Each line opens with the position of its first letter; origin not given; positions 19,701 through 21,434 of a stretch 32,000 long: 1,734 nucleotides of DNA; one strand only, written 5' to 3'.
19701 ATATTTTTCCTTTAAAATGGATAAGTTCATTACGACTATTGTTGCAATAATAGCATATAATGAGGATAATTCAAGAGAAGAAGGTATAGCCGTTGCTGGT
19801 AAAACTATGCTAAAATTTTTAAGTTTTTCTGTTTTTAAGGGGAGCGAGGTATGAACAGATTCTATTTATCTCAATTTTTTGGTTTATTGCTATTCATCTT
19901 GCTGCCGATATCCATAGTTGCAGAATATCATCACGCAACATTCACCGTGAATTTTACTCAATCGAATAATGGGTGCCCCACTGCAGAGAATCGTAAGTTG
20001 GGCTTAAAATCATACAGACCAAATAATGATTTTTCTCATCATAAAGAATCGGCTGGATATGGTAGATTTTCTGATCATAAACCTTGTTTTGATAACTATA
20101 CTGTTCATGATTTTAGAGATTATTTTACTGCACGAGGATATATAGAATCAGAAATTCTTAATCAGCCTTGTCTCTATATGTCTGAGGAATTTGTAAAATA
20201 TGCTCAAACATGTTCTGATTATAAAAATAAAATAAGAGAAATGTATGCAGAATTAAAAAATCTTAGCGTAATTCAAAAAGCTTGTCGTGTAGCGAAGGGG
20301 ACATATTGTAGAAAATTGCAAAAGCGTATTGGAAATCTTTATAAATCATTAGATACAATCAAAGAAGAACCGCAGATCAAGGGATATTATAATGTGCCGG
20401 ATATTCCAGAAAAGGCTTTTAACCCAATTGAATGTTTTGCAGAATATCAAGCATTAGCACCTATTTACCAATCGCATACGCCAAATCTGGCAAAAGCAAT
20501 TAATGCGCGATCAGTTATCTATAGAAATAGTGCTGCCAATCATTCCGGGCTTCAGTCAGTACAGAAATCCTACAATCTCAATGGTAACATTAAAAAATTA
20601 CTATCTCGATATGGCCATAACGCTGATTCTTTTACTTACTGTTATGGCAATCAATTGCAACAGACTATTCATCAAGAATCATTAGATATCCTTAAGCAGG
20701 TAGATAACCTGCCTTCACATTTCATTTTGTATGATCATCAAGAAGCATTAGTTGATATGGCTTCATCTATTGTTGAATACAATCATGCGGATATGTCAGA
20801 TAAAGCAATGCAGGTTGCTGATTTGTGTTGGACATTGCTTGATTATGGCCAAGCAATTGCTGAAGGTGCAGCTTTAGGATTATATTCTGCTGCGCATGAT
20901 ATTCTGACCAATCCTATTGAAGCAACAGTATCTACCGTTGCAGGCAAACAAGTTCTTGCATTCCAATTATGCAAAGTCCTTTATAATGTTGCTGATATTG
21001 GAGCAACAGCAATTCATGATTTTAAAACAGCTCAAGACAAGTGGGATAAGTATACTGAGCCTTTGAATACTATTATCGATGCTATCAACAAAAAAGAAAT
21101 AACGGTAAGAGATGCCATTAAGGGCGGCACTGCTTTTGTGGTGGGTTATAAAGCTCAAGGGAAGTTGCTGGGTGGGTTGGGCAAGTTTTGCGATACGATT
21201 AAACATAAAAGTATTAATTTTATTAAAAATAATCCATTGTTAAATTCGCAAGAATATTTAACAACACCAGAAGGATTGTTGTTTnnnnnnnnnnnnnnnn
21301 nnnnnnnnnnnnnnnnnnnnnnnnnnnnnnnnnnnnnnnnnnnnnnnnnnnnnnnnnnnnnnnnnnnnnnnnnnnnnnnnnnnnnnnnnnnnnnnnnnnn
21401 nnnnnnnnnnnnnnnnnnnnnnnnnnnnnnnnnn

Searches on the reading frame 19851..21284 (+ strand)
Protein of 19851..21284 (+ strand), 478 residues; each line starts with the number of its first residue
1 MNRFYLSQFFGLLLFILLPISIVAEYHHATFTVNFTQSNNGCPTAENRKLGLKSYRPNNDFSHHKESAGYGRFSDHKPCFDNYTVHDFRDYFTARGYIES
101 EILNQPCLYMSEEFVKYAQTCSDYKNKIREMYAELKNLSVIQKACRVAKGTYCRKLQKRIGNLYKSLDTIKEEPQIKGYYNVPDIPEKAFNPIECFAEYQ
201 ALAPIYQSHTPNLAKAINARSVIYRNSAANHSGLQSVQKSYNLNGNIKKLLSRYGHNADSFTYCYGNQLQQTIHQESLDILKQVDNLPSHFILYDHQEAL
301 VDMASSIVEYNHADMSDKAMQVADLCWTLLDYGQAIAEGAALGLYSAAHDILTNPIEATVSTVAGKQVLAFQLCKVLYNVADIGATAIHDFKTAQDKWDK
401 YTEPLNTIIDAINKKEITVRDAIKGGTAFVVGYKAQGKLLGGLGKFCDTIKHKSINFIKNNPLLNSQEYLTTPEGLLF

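Call 5: find_homologous_proteins(query=window:19851-21284:+)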
Query window:19851-21284:+ (478 aa): 136 proteins with E <= 0.001 among 4441 candidates; the best 120 are listed.
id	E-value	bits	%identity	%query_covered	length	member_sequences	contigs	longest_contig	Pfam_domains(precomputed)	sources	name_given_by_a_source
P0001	6.6e-257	871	82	100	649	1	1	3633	PF15534.12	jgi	jgi:hypothetical protein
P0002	2.3e-234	797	75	100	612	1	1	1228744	-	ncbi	-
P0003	1.8e-229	780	74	100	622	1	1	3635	PF15534.12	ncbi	-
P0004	4.9e-223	759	72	100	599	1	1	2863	PF15524.12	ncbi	-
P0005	5.1e-221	753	72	100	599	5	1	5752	PF15524.12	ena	-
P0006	6.1e-216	736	71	100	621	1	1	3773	PF15534.12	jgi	jgi:hypothetical protein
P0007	2.1e-200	685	69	100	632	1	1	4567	-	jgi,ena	-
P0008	1.2e-190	652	71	88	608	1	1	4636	PF15534.12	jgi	jgi:hypothetical protein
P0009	3.9e-190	651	65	100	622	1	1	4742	-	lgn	-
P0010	1.7e-189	649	65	100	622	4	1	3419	-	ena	-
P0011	4.5e-174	598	62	100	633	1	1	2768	PF15534.12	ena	-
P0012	2.4e-173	595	61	99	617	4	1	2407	-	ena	-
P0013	6.9e-173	594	59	100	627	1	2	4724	-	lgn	-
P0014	1.4e-172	593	64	88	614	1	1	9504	PF15534.12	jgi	jgi:hypothetical protein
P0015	5.1e-172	591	64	91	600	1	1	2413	-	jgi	jgi:hypothetical protein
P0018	6.7e-167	574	62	88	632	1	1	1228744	PF15534.12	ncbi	-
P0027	3.8e-153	529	54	100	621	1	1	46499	-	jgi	jgi:hypothetical protein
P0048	1.3e-142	494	56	89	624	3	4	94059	-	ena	-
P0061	3.1e-136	473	53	98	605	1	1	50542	PF15524.12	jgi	jgi:hypothetical protein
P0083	3.0e-107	378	48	83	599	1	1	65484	PF15524.12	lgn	-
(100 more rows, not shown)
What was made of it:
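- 19851..21668 (+): Toxin gene 1 (605 aa): leader + body + Ntox17 tip. 136 close homologues were found (call 5).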

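Call 10: find_encoding_contigs(protein=P0002, flank=10000, max_places=3)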
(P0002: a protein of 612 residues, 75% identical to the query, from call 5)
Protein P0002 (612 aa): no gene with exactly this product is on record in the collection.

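Call 11: find_encoding_contigs(protein=P0018, flank=8000, max_places=3)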
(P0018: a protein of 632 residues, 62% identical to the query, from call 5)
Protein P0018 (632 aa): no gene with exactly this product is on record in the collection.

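Call 13: find_related_loci(query=A1, collection=genome_contigs, flank=6000)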
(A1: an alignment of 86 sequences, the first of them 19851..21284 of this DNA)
Query A1 (478 aa) in genome_contigs; peptide patterns used: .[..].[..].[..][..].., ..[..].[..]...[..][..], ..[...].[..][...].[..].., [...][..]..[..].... (x = any residue, [..] = any of these).
121 stretches matched a pattern; 7 encode a relative of the query (tblastn E <= 1e-3); 7 distinct loci.
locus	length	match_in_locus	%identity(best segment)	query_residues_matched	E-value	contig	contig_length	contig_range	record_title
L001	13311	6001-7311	55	47-478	2e-153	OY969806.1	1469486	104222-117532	MAG: uncultured bacterium isolate MFD00731.bin.2.58 genome assembly, chromosome: 1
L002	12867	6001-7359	53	13-478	9e-148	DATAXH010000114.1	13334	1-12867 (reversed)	MAG TPA_asm: Candidatus Babeliales bacterium isolate SMAG_U5648 k141_65161, whole genome shotgun sequence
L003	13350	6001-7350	50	17-478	1e-140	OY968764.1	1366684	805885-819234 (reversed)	MAG: uncultured bacterium isolate MFD05512.bin.c.17 genome assembly, chromosome: 1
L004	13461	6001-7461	56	1-478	4e-164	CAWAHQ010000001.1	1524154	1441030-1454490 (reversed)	MAG: uncultured bacterium isolate MFD04434.bin.1.151 genome assembly, contig: contig_34089, whole genome shotgun sequenc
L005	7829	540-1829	33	60-478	5e-74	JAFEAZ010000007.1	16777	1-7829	Candidatus Dependentiae bacterium isolate SZAS-2 CK_MAG-9__7__length-16777, whole genome shotgun sequence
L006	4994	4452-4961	46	239-408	9e-43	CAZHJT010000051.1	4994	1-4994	MAG TPA_asm: uncultured Pseudomonadota bacterium isolate SRP170004_co1_148 genome assembly, contig: NODE_27650_length_49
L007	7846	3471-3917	29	236-387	3e-11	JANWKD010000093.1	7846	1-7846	MAG: Candidatus Babeliales bacterium isolate CRAIB_MAG84 c_000000109234, whole genome shotgun sequence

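Call 19: search_protein_families(library=ncbifam, max_evalue=1, proteins=[window:19851-21284:+])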
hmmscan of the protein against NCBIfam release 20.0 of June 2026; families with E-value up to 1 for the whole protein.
window:19851-21284:+ (478 aa): 0 families

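Call 23: search_solved_structures(query=A1, max_evalue=10)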
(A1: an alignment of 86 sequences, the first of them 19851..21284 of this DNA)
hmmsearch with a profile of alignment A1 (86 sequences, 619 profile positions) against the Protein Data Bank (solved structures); distinct sequences matched with E-value up to 10: 1.
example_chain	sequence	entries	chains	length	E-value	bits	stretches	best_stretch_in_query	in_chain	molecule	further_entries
4oyd_B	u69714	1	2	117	0.04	15.9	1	117-196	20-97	Computationally designed Inhibitor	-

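Call 28: predict_structure(alignment_id=A1)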
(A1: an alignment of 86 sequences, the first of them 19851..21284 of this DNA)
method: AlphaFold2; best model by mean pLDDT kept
length: 478 residues; sequences in the alignment: 86
mean_pLDDT: 70.1   pTM: 0.49
mean pLDDT of the five models: 70.1, 69.1, 68.5, 66.9, 66.3
residues with pLDDT >= 90: 178; 70-90: 97; 50-70: 58; < 50: 145
segments of 3 or more residues with pLDDT < 50: 19-44, 46-76, 171-189, 340-381, 417-428, 473-478
pLDDT, mean of each block of 10 residues (from residue 1): 71 65 32 31 44 34 31 53 96 93 94 97 95 95 91 95 91 37 42 73 82 93 89 89 98 97 96 98 94 90 96 92 90 67 33 33 35 42 57 71 54 44 43 72 74 71 58 47
secondary structure, 60 per line:
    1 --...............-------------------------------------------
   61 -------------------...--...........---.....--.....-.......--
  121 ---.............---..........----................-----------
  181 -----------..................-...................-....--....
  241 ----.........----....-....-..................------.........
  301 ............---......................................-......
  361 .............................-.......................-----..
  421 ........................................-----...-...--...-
elements in order: H3-17 H85-95 H99-103 H106-110 H112-118 H124-136 H140-149 H154-169 H192-209 H211-229 H231-234 E237-240 H245-253 H258-261 E263-266 H268-285 H292-312 H316-353 H355-389 H391-413 H419-460 E470-472 E475-477
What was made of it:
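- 21255..21287 (+): Junction motif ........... (ORF1 aa 469-479). The model shows a beta-hairpin at aa 470-477, in a low-confidence stretch (call 28).
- The body has a well-folded helical domain at aa 77-335 (pLDDT above 90; call 28) whose function is unknown.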

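Call 34: fold_search(model_id=the predicted structure, library=pdb)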
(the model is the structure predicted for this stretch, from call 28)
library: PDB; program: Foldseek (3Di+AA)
matches with E <= 10: 127; with E <= 0.001: 0
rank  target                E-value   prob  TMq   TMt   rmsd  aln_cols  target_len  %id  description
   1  8otz_DV               5.3e-01  0.07  0.09  0.13  32.5       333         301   11  48-nm repeat of the native axonemal doublet microtubule from bovine sperm (released 2023-11-22)
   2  5cwf_C                8.7e-01  0.18  0.10  0.23  15.5       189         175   11  Crystal structure of de novo designed helical repeat protein DHR8 (released 2015-12-16)
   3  5cwf_B                9.1e-01  0.25  0.12  0.28  17.0       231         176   10  Crystal structure of de novo designed helical repeat protein DHR8 (released 2015-12-16)
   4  5cwi                  1.0e+00  0.10  0.11  0.16  20.3       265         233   10  Crystal structure of de novo designed helical repeat protein DHR18 (released 2015-12-16)
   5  8iyj_W4               1.0e+00  0.06  0.10  0.13  37.0       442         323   10  Cryo-EM structure of the 48-nm repeat doublet microtubule from mouse sperm (released 2023-07-05)
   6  8fbi                  1.0e+00  0.15  0.13  0.19  20.3       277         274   10  Improving the secretion of designed protein assemblies through negative design of cryptic transmembrane domains (released 2023-03-22)
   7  7n6g_3N               1.3e+00  0.04  0.09  0.10  49.5       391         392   14  C1 of central pair (released 2022-05-18)
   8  2ch7_B                1.3e+00  0.04  0.08  0.11  56.3       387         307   11  Crystal structure of the cytoplasmic domain of a bacterial chemoreceptor from Thermotoga maritima (released 2006-04-18)
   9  6ixf_A                1.5e+00  0.07  0.08  0.17  34.0       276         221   11  Crystal structure of SeMet apo SH3BP5 (P41) (released 2019-03-20)
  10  8otz_DU               1.5e+00  0.04  0.09  0.13  35.9       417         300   11  48-nm repeat of the native axonemal doublet microtubule from bovine sperm (released 2023-11-22)
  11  9fqr_Fd               1.5e+00  0.04  0.09  0.13  32.5       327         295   12  96-nm repeat of axonemal doublet microtubules from bovine sperm (released 2025-03-26)
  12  6bwm_A                1.9e+00  0.13  0.16  0.14  17.4       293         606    8  Crystal structure of the TRPV2 ion channel (released 2018-05-02)
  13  8iuf_E6               1.9e+00  0.05  0.10  0.13  31.8       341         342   10  Cryo-EM structure of Euglena gracilis super-complex I+III2+IV, composite (released 2024-02-28)
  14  2cmr_A                2.1e+00  0.10  0.12  0.22  20.5       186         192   13  Crystal structure of the HIV-1 neutralizing antibody D5 Fab bound to the gp41 inner-core mimetic 5-helix (released 2006-10-16)
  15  6ixg_B                2.2e+00  0.04  0.08  0.15  33.7       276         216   12  Crystal structure of native apo SH3BP5 (P41) (released 2019-03-20)
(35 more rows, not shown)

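Call 42: find_encoding_contigs(protein=P0027, flank=6000, max_places=1)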
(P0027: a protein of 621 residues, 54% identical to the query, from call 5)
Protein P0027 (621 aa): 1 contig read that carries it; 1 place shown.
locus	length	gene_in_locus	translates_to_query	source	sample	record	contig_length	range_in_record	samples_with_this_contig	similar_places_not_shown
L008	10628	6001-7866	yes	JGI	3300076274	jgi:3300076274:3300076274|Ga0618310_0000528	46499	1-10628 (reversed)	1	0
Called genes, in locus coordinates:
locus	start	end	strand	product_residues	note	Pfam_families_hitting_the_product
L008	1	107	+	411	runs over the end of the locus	PF07894:SACK1 (faint), PF13091:PLDc_2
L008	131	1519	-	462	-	PF00171:Aldedh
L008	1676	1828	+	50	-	-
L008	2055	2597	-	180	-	-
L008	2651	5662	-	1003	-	PF00270:DEAD, PF04851:ResIII, PF00271:Helicase_C, PF03457:HA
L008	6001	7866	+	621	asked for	-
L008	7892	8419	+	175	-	-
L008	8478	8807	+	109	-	PF28101:CdiI-like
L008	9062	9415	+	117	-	-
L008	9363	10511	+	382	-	-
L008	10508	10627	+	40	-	?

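Call 43: find_encoding_contigs(protein=P0048, flank=6000, max_places=1)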
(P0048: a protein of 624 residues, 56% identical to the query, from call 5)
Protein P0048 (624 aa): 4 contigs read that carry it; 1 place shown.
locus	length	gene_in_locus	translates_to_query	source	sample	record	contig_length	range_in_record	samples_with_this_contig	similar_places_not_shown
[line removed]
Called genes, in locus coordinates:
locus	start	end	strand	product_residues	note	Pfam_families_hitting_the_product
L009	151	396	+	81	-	PF01541:GIY-YIG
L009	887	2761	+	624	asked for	-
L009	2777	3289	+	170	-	-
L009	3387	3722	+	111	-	-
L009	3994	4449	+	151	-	PF00583:Acetyltransf_1, PF13673:Acetyltransf_10 (weak), PF13508:Acetyltransf_7, PF14542:Acetyltransf_CG (weak)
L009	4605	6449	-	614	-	-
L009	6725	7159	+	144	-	-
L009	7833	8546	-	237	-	-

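Call 44: find_encoding_contigs(protein=P0061, flank=8000, max_places=1)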
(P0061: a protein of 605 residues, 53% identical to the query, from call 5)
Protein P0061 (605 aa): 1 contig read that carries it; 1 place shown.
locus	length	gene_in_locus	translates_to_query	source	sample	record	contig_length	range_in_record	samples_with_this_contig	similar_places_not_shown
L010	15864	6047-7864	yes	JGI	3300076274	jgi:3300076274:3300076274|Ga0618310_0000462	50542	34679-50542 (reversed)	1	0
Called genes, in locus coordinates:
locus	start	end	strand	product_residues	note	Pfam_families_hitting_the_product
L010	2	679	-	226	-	?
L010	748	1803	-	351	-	PF02504:FA_synthesis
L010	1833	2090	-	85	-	PF01783:Ribosomal_L32p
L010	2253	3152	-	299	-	PF01435:Peptidase_M48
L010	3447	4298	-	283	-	PF00950:ABC-3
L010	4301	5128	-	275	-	PF00950:ABC-3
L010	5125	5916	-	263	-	PF00005:ABC_tran, PF13304:AAA_21 (faint)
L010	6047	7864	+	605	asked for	PF15524:Ntox17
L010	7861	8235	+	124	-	-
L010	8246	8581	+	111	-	PF28101:CdiI-like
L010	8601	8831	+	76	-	-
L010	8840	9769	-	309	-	PF01297:ZnuA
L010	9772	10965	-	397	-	PF02481:DNA_processg_A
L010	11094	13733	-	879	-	PF00521:DNA_topoisoIV, PF03989:DNA_gyraseA_C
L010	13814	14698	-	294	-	PF00481:PP2C, PF13672:PP2C_2 (weak)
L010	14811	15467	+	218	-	PF00583:Acetyltransf_1, PF13673:Acetyltransf_10 (weak), PF13508:Acetyltransf_7 (weak), PF14542:Acetyltransf_CG (weak)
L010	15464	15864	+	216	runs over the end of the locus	PF13302:Acetyltransf_3 (weak), PF00583:Acetyltransf_1, PF13673:Acetyltransf_10, PF13508:Acetyltransf_7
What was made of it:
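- In L010 a cassette is inserted inside a znu operon (call 44).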

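Call 45: find_encoding_contigs(protein=P0083, flank=6000, max_places=1)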
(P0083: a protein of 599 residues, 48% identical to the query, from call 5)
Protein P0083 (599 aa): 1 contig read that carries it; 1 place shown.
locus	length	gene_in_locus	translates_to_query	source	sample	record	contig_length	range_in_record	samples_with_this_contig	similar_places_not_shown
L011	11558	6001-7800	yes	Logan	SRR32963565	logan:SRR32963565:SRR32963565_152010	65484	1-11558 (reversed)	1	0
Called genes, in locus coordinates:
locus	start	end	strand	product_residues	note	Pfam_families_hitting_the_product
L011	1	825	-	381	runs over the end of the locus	PF01168:Ala_racemase_N, PF00842:Ala_racemase_C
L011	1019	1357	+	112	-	-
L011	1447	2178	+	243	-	PF08032:SpoU_sub_bind, PF00588:SpoU_methylase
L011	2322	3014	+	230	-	-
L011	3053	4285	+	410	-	PF14450:FtsA (weak), PF02491:SHS2_FTSA, PF06723:MreB_Mbl, PF06277:EutA (weak), PF14450:FtsA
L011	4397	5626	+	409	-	PF00091:Tubulin, PF12327:FtsZ_C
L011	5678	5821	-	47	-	-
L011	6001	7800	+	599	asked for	PF15524:Ntox17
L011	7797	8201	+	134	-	-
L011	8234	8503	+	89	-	-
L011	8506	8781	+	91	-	-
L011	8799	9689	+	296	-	PF01636:APH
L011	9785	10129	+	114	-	-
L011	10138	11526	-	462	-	PF00171:Aldedh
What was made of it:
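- Closest known: MafB/MafI polymorphic toxins of Neisseria. Different: No MafA-like lipoprotein gene or other conserved partner lies next to the toxin genes (calls 42-45).
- In L010 the cassette sits alone inside a znu operon, and no partner gene is conserved across loci (calls 42-45).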

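Call 54: search_protein_representatives(alignment_id=A1)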
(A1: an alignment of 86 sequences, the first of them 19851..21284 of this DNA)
Query: 86 sequences, 619 profile positions. Proteins with E-value up to 0.001 (for the whole library): 737; up to 1e-10: 485; up to 1e-30: 188. The best 150 are listed.
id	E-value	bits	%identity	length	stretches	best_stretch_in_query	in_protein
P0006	4.1e-241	818.6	-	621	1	5-618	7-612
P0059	3.3e-240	815.6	-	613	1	8-601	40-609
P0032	3.5e-237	805.6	-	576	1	26-586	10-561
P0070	5.4e-216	735.6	-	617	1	5-615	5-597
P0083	1.6e-197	674.6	-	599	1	30-615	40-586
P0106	1.9e-186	638.0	-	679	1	37-615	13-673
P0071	8.9e-181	619.3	-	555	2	173-618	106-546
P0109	2.7e-178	611.1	-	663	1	8-558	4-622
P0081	1.0e-171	589.4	-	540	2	260-508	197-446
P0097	2.7e-166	571.4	-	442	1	146-601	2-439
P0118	6.6e-165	566.9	-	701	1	48-601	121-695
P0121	4.3e-160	550.9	-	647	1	25-595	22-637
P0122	1.3e-158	546.1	-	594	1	11-591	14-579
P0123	1.2e-154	533.0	-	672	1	51-566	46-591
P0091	9.7e-153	526.7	-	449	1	2-448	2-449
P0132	3.4e-127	442.3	-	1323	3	154-532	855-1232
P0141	2.5e-117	409.7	-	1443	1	148-535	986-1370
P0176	2.8e-92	327.0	-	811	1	95-498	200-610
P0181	5.1e-87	309.6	-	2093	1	142-485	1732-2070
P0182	1.4e-86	308.2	-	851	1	132-488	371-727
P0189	2.6e-78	280.8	-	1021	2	326-546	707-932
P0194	4.3e-73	263.6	-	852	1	203-558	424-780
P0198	4.1e-70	253.7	-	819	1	203-564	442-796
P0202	1.6e-68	248.5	-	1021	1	119-463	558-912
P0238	1.1e-41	159.8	-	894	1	181-469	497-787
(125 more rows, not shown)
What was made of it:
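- The tips are fused to this body in hundreds of relatives (calls 5, 54).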

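Call 55: search_protein_families(library=pfam, max_evalue=0.001, proteins=[P0132, P0141, P0181, P0189, P0202, P0182, P0194, P0238])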
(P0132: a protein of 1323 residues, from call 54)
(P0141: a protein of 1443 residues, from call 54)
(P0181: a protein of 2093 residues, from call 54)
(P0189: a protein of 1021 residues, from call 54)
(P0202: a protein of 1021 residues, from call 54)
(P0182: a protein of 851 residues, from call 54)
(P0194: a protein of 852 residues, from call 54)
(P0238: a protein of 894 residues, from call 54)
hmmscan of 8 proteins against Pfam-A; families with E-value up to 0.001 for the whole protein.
P0132 (1323 aa): 0 families

P0141 (1443 aa): 1 family
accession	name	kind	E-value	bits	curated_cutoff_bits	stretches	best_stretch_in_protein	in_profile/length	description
PF09000.15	Cytotoxic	-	2.1e-06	28.4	22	1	1401-1438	40-77/80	Cytotoxic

P0181 (2093 aa): 2 families
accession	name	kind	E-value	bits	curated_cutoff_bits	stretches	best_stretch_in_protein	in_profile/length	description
PF14890.11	Intein_splicing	-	5.8e-07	29.9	35.8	1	47-169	76-155/155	Intein splicing domain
PF07591.16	PT-HINT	-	7e-07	30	27.7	1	42-169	1-136/137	Pretoxin HINT domain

P0189 (1021 aa): 0 families

P0202 (1021 aa): 0 families

P0182 (851 aa): 0 families

P0194 (852 aa): 2 families
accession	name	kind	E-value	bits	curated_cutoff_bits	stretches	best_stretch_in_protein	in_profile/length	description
PF07591.16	PT-HINT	-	4.8e-11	43.5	27.7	1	97-172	58-136/137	Pretoxin HINT domain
PF15526.11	Ntox21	-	2.6e-06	28.2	25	1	788-845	2-65/71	Novel toxin 21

P0238 (894 aa): 0 families
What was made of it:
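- Closest known: Pre-toxin modules of polymorphic toxins. Same: Some distant relatives combine it with PT-HINT (call 55).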

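Call 56: list_cluster_members(proteins=[P0132, P0141, P0181, P0189, P0202, P0182, P0194, P0238, P0176, P0198])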
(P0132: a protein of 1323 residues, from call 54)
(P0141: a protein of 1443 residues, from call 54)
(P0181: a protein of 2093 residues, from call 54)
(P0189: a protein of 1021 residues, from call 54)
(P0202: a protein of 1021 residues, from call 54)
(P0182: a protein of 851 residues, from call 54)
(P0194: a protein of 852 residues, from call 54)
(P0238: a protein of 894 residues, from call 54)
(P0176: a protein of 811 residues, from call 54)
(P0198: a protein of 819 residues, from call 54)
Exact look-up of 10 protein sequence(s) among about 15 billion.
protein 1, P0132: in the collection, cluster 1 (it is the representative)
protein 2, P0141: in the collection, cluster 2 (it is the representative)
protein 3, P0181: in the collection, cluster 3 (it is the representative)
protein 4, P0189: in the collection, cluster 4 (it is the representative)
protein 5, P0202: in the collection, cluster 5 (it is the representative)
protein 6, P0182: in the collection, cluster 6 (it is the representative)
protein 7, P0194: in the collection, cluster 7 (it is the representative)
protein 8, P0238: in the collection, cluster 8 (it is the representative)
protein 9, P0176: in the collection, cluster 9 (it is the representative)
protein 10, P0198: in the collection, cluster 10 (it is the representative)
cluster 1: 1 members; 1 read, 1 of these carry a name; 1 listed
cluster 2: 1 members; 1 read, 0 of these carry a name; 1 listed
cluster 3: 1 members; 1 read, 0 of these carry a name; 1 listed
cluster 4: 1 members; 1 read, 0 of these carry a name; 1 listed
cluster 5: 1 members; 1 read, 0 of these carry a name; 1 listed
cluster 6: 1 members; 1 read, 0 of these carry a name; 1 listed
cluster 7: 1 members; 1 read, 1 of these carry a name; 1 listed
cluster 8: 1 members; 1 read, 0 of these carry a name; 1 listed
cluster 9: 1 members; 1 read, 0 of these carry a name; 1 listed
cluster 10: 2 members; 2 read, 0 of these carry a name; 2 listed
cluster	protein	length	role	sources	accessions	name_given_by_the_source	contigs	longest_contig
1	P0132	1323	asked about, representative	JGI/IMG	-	hypothetical protein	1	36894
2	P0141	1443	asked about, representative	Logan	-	-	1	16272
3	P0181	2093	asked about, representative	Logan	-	-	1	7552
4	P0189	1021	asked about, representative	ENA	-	-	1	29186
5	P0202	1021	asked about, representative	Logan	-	-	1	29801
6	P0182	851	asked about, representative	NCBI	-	-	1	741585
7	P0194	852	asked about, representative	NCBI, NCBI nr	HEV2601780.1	MAG TPA: polymorphic toxin-type HINT domain-containing protein [Candidatus Babeliales ... | polymorphic toxin-type HINT domain-containing protein [Candidatus Babeliales bacterium]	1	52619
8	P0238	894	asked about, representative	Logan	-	-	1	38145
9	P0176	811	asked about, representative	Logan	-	-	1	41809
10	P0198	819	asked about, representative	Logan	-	-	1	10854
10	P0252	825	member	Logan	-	-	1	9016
